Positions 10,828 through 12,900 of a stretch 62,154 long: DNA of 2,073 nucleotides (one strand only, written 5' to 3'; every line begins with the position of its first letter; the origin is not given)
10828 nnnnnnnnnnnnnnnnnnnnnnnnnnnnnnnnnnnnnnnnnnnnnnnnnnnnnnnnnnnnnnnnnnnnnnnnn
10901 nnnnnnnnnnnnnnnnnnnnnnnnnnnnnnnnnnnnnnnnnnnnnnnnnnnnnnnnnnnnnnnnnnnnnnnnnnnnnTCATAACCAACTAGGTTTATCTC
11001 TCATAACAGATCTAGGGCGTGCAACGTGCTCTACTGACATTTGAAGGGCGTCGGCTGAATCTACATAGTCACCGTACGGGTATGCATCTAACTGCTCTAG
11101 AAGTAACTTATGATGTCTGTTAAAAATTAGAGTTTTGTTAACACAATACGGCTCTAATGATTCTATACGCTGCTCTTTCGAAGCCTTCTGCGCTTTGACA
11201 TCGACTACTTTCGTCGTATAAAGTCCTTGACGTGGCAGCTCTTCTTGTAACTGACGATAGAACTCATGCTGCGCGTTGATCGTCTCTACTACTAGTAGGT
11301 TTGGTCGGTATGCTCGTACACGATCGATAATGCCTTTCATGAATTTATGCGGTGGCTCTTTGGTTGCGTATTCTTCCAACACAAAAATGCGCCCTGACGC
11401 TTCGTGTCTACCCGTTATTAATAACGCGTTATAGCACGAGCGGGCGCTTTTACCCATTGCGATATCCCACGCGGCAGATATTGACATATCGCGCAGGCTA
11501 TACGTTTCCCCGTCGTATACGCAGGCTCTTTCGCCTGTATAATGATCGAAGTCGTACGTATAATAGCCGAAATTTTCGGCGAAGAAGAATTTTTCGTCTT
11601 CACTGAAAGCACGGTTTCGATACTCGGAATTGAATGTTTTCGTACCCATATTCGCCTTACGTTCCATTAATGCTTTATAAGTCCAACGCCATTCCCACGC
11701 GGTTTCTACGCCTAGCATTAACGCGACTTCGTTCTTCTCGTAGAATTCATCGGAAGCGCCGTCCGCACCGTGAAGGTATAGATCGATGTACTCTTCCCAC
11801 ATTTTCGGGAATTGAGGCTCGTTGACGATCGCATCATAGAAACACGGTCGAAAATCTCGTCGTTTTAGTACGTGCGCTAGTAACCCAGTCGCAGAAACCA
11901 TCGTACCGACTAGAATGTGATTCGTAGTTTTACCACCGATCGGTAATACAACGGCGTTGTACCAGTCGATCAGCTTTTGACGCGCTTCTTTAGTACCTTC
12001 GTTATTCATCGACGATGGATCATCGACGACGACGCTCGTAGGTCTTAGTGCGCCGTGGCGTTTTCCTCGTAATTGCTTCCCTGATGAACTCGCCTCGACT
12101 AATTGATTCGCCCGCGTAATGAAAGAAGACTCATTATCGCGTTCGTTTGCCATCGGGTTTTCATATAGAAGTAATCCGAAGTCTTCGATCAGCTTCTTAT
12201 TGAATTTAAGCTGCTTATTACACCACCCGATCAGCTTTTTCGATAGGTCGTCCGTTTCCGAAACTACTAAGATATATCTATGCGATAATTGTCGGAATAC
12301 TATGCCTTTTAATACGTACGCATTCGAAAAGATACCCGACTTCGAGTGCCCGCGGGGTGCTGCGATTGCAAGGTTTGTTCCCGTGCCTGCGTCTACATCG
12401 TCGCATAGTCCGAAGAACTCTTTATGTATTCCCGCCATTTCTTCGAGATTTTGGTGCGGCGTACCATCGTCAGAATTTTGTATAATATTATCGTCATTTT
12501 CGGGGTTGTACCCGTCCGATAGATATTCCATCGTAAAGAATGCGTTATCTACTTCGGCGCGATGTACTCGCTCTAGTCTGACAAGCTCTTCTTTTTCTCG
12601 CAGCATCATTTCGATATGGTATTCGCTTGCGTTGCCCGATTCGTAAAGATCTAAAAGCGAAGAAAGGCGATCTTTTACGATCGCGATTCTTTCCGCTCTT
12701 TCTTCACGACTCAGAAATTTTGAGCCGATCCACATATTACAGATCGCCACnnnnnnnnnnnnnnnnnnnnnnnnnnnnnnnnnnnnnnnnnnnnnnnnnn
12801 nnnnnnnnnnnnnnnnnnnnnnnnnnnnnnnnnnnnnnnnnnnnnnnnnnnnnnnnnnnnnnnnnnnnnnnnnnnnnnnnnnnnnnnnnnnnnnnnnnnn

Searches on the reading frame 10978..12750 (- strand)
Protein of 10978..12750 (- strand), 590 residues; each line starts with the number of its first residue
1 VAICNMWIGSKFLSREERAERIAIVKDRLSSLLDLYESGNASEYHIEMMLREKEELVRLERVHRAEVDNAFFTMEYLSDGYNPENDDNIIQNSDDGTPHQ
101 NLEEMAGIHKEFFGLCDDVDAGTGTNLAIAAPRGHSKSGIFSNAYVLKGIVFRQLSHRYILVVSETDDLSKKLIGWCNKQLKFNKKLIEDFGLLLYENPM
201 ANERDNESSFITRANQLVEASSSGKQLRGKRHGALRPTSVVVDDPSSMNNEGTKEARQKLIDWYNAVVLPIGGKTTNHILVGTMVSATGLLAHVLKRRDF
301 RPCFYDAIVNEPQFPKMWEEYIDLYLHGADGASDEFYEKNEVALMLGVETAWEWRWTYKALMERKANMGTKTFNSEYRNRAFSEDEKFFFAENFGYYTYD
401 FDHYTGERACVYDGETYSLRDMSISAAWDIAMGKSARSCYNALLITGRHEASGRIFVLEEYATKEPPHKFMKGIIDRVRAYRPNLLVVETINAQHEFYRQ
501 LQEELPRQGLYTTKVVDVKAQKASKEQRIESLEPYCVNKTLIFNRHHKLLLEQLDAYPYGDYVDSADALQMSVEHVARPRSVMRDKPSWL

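Call 75: search_protein_families(library=phrogs, proteins=[window:10978-12750:-], max_evalue=0.00001)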
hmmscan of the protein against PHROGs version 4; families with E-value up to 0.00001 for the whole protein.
window:10978-12750:- (590 aa): 4 families
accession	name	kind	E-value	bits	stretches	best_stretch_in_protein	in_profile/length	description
phrog_38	-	head and packaging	2.2e-80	272.3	1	17-587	219-714/760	terminase large subunit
phrog_4758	-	head and packaging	1.1e-09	39.1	1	109-282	42-205/243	terminase large subunit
phrog_14112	-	unknown function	2.1e-09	38.2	1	67-261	57-236/247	-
phrog_5573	-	head and packaging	3.7e-06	27.5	1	355-571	31-229/250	terminase large subunit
